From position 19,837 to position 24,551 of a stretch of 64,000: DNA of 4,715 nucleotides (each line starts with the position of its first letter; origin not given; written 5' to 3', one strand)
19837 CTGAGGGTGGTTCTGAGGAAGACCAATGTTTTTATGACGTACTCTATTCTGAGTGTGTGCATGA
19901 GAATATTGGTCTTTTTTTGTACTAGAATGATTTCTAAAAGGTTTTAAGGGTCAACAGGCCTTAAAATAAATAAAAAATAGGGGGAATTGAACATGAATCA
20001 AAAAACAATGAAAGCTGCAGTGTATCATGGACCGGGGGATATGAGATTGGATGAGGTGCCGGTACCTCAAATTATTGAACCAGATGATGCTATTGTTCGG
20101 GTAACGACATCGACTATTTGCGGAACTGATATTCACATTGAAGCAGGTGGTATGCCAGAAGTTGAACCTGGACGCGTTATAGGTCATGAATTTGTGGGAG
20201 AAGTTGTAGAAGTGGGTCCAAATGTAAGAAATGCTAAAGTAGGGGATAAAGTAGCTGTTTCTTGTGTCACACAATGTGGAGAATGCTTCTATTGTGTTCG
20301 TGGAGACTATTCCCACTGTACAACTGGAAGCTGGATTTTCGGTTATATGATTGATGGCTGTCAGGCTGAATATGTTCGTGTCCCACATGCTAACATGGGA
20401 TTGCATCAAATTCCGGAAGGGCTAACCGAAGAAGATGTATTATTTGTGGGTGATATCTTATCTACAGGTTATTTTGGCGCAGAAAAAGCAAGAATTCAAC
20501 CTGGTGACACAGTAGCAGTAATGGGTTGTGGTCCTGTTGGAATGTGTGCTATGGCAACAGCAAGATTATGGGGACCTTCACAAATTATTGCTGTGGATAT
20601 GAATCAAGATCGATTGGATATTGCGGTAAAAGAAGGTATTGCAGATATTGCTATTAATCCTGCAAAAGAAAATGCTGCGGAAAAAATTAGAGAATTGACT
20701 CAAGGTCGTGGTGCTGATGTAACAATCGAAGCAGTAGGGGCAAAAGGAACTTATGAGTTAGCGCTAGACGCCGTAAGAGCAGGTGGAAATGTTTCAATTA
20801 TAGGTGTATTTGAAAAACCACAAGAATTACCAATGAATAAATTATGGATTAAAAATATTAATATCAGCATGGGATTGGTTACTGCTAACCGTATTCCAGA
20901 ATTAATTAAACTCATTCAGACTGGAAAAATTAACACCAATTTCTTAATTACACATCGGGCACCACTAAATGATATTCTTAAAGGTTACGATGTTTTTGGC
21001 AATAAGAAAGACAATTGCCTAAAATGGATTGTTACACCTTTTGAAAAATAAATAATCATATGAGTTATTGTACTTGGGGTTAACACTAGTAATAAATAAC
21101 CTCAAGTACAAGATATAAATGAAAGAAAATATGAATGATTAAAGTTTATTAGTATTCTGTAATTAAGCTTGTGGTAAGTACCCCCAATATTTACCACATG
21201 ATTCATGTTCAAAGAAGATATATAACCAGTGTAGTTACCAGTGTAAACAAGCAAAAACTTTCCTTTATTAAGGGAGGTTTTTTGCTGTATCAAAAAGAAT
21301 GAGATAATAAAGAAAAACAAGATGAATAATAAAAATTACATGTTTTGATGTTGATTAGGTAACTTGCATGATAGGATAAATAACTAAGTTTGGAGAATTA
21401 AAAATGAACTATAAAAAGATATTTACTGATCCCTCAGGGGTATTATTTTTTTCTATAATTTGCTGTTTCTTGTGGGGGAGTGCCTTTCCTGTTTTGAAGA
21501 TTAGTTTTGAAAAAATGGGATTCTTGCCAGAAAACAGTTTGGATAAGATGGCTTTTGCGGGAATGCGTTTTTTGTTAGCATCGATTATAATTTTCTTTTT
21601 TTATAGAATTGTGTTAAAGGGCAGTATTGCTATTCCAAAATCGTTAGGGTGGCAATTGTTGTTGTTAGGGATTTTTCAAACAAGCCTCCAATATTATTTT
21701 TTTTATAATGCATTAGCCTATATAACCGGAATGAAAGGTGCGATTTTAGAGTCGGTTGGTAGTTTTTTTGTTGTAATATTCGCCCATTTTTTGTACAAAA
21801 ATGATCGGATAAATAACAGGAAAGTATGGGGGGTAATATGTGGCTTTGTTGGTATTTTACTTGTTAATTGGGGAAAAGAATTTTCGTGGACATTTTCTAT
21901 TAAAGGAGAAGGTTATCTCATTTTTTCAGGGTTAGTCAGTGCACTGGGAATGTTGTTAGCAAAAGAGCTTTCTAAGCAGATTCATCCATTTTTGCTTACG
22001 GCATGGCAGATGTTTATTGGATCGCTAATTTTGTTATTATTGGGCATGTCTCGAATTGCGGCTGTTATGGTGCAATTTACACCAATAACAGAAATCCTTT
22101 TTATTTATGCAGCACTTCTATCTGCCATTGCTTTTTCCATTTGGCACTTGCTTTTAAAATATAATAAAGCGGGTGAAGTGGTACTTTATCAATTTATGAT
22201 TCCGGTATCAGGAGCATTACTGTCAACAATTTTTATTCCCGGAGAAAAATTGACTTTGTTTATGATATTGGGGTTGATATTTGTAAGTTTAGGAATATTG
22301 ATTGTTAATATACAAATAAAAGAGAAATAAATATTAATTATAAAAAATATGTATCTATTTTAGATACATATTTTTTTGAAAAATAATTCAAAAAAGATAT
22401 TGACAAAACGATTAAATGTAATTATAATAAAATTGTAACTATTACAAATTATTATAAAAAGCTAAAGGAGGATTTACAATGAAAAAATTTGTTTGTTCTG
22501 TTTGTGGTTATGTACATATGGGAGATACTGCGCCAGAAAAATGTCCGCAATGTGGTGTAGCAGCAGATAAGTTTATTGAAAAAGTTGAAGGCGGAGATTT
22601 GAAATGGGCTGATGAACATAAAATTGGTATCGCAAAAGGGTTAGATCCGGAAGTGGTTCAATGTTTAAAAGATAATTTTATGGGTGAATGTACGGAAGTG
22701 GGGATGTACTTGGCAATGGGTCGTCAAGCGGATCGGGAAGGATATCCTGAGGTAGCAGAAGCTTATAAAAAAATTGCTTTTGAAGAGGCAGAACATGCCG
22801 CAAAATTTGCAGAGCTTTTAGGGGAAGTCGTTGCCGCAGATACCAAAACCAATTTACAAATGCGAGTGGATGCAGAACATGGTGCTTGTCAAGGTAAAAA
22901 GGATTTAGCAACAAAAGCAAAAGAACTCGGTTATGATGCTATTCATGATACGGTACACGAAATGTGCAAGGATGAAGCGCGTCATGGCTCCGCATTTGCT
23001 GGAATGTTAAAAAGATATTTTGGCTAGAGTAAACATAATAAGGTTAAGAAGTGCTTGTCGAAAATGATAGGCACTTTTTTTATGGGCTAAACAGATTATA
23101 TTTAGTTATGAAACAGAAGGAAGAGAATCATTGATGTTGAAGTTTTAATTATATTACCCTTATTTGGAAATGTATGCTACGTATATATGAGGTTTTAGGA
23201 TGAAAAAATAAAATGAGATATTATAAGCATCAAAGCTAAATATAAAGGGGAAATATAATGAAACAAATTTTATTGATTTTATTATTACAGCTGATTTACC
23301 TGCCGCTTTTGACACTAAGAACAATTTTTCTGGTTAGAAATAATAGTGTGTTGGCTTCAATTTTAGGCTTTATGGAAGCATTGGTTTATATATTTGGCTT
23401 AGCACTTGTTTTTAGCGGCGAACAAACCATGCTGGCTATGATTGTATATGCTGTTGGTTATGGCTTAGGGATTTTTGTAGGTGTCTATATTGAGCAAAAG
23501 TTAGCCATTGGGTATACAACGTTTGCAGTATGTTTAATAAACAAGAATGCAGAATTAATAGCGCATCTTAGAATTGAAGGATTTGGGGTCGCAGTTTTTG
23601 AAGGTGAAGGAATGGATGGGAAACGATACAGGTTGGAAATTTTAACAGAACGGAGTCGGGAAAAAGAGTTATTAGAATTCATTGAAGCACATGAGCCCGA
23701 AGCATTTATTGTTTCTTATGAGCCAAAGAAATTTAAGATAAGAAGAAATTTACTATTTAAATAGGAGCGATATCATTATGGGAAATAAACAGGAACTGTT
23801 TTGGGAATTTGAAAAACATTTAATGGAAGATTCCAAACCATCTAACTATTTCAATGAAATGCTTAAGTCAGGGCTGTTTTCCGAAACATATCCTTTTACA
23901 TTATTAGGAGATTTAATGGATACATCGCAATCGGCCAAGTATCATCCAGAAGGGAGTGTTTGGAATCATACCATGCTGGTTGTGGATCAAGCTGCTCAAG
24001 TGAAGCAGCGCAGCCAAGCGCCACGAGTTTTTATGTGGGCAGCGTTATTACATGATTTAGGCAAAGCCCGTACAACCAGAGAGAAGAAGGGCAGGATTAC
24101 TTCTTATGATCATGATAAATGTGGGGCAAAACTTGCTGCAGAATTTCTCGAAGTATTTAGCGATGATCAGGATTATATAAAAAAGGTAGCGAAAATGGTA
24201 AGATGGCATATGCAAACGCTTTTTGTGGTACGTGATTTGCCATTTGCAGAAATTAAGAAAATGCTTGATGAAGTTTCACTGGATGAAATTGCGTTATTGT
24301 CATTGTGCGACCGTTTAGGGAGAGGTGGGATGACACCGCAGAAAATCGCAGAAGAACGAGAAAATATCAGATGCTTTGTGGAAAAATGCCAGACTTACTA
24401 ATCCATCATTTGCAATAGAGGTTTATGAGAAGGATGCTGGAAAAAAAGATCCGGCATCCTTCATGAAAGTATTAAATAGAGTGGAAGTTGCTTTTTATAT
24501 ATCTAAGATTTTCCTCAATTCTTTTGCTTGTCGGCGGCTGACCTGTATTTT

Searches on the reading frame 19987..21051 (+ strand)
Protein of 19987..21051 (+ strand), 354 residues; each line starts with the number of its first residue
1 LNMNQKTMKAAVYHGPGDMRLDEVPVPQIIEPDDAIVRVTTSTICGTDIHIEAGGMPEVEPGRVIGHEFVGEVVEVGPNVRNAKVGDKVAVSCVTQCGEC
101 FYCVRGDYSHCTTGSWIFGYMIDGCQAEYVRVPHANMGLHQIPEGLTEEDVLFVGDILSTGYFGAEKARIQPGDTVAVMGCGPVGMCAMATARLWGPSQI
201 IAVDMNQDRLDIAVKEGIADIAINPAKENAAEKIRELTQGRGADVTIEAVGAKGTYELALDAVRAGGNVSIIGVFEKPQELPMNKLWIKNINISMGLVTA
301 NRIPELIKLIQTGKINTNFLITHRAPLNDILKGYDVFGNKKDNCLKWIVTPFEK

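Call 7: search_protein_families(library=pfam, proteins=[window:19987-21051:+])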
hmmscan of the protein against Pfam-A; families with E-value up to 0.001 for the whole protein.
window:19987-21051:+ (354 aa): 4 families
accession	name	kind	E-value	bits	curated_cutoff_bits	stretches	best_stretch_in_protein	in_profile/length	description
PF08240.17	ADH_N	-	4.4e-29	101.2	23.5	1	32-143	2-103/104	Alcohol dehydrogenase GroES-like domain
PF00107.32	ADH_zinc_N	-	2.8e-28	98.9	31.8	1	183-311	1-128/129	Zinc-binding dehydrogenase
PF13602.12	ADH_zinc_N_2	-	0.00026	22.4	27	1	220-329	4-115/134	Zinc-binding dehydrogenase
PF16912.11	Glu_dehyd_C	-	0.00031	20.7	34.9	1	168-334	27-198/211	Glucose dehydrogenase C-terminus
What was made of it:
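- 19993..21051 (+): Zn-dependent alcohol dehydrogenase, the regulated target gene in this window. ADH_N plus ADH_zinc_N domains (call 7).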

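Call 33: search_solved_structures(query=window:19987-21048:+, max_evalue=1e-20)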
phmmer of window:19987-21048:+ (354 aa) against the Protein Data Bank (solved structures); distinct sequences matched with E-value up to 1e-20: 146 (the best 60 are shown).
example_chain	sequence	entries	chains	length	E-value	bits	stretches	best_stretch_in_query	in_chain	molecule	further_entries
5yln_A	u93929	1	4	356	4.1e-97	328.3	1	7-343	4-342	Alcohol dehydrogenase, zinc-containing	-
4cpd_A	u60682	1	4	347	7.5e-70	238.6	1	8-341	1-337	ALCOHOL DEHYDROGENASE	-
2d8a_A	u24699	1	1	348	1.4e-45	158.7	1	16-325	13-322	Probable L-threonine 3-dehydrogenase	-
2dfv_A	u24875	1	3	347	1.7e-45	158.5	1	19-325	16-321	Probable L-threonine 3-dehydrogenase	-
3gfb_A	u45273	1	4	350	1.7e-42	148.6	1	20-325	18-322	L-threonine 3-dehydrogenase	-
1e3j_A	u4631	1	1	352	3.4e-42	147.7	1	10-349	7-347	NADP(H)-DEPENDENT KETOSE REDUCTASE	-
2oui_A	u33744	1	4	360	5.8e-42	146.9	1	16-341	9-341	NADP-dependent alcohol dehydrogenase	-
3m6i_A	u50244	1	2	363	7e-42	146.6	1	22-347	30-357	L-arabinitol 4-dehydrogenase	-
7f3p_A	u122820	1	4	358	7.2e-42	146.6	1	31-348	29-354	NADP-dependent isopropanol dehydrogenase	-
7utc_A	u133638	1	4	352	1.2e-41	145.9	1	31-348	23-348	Secondary-alcohol dehydrogenase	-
1y9a_A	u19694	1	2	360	1.4e-41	145.7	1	16-341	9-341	NADP-dependent alcohol dehydrogenase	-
1bxz_A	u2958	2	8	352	1.8e-41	145.3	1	31-348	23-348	NADP-DEPENDENT ALCOHOL DEHYDROGENASE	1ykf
6sdm_A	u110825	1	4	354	2e-41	145.1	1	31-348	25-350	NADP-dependent isopropanol dehydrogenase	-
7uut_A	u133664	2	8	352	4.5e-41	144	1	31-348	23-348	Secondary-alcohol dehydrogenase | NADP-dependent isopropanol dehydrogenase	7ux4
7xy9_A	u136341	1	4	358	1.2e-40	142.5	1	31-348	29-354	NADP-dependent isopropanol dehydrogenase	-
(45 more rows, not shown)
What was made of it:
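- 19993..21051 (+): Nearest solved structures are 5yln and 4cpd, both generic ADHs (call 33).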

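Call 34: search_protein_families(library=ncbifam, proteins=[window:19987-21048:+], max_evalue=0.00001)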
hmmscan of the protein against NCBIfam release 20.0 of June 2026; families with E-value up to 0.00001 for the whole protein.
window:19987-21048:+ (354 aa): 22 families
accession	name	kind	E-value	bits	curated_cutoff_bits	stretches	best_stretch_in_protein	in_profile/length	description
NF041097.1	keto_inos_dh_IolM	equivalog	8.9e-61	205.7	450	1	6-336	27-376/389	scyllo-inosose 3-dehydrogenase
TIGR00692.1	tdh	equivalog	7.3e-60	202.8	458.35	1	19-337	11-328/340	L-threonine 3-dehydrogenase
NF003808.0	PRK05396.1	equivalog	1.1e-57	195.5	380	1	19-338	13-329/341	L-threonine 3-dehydrogenase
NF007489.0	PRK10083.1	equivalog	2.5e-47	161.5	376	1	8-349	1-335/339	Zn-dependent oxidoreductase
NF006940.0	PRK09422.1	equivalog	3.9e-46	157.6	344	1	8-323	1-311/338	alcohol dehydrogenase AdhP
NF010344.0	PRK13771.1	subfamily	1.8e-41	142.2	349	1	8-343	1-326/334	putative alcohol dehydrogenase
TIGR03451.1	mycoS_dep_FDH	equivalog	2.9e-41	141.5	512.9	2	166-336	170-345/358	S-(hydroxymethyl)mycothiol dehydrogenase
TIGR03989.1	Rxyl_3153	subfamily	1.5e-40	139.7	440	2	124-336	139-357/370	NDMA-dependent alcohol dehydrogenase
TIGR02819.1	fdhA_non_GSH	equivalog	2.8e-38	131.6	636.95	1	8-253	3-268/397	formaldehyde dehydrogenase, glutathione-independent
NF007375.0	PRK09880.1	equivalog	1.4e-36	126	469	1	10-342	7-335/344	L-idonate 5-dehydrogenase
NF041172.1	AcrlCoa_red_Thmprot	equivalog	2.3e-36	125.4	500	1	8-341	1-325/334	acryloyl-CoA reductase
TIGR03366.1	HpnZ_proposed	hypoth_equivalog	2.3e-34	119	328.1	1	32-275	5-255/315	putative phosphonate catabolism associated alcohol dehydrogenase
TIGR02818.1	adh_III_F_hyde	equivalog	4.5e-34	118.1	543.95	2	112-339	126-358/368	S-(hydroxymethyl)glutathione dehydrogenase/class III alcohol dehydrogenase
NF007642.0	PRK10309.1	equivalog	5.3e-34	118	550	1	8-278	1-265/347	galactitol-1-phosphate 5-dehydrogenase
TIGR03201.1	dearomat_had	equivalog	8.3e-30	104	338.65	1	16-339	7-338/349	6-hydroxycyclohex-1-ene-1-carbonyl-CoA dehydrogenase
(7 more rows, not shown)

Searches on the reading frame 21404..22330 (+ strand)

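Call 7: search_protein_families(library=pfam, proteins=[window:21404-22330:+])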
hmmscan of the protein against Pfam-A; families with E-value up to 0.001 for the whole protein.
window:21404-22330:+ (308 aa): 1 family
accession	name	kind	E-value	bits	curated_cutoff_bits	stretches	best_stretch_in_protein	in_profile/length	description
PF00892.27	EamA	-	6.8e-32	111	28.2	2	14-155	4-134/135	EamA-like transporter family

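Call 34: search_protein_families(library=ncbifam, proteins=[window:21404-22327:+], max_evalue=0.00001)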
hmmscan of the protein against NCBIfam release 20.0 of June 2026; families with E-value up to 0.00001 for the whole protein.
window:21404-22327:+ (308 aa): 1 family
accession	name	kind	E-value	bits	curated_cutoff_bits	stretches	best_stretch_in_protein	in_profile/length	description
TIGR00950.1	2A78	equivalog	3.5e-22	79.1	230.2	1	42-298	12-263/264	carboxylate/amino acid/amine transporter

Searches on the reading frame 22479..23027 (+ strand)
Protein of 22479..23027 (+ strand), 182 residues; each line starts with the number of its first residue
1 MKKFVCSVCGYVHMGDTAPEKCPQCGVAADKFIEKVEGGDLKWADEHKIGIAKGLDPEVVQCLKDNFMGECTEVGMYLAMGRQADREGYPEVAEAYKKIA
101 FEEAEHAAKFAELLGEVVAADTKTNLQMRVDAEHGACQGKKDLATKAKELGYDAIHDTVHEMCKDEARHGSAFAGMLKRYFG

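Call 7: search_protein_families(library=pfam, proteins=[window:22479-23027:+])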
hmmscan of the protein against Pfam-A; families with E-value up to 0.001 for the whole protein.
window:22479-23027:+ (182 aa): 5 families
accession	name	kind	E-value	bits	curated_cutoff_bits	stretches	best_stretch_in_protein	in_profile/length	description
PF02915.23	Rubrerythrin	-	2e-15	57.8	22.8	1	63-176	3-136/137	Rubrerythrin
PF21349.2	RUBY_RBDX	-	2.9e-14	52.7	26.5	1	4-32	1-29/30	Rubrerythrin, rubredoxin-like domain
PF11860.13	Muramidase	-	3.4e-05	24.6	22.3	0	70-114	87-131/175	N-acetylmuramidase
PF00210.30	Ferritin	-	0.00038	20.8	24.5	0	76-116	17-57/142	Ferritin-like domain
PF03405.20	FA_desaturase_2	-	0.001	18.5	22.7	0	79-126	171-218/325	Fatty acid desaturase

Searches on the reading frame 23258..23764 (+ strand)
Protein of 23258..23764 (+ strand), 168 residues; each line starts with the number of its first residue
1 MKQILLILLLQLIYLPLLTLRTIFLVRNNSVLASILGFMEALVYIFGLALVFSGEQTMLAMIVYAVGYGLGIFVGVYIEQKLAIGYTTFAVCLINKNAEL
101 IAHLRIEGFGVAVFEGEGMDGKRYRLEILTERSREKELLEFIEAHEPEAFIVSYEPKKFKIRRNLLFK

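Call 7: search_protein_families(library=pfam, proteins=[window:23258-23764:+])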
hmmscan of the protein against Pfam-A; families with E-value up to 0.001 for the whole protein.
window:23258-23764:+ (168 aa): 2 families
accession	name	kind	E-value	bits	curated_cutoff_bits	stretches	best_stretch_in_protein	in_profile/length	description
PF18955.5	DUF5698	-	1.8e-18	67.1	27.5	1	19-76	1-58/58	Domain of unknown function (DUF5698)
PF10035.14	DUF2179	-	8.3e-08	32.4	22.8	1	109-159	1-53/55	Uncharacterized protein conserved in bacteria (DUF2179)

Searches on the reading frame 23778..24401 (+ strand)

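Call 7: search_protein_families(library=pfam, proteins=[window:23778-24401:+])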
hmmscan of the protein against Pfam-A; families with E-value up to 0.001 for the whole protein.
window:23778-24401:+ (207 aa): 1 family
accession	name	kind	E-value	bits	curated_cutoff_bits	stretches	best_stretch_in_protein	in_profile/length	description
PF01966.28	HD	-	6.8e-10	39.7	22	1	61-147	1-88/116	HD domain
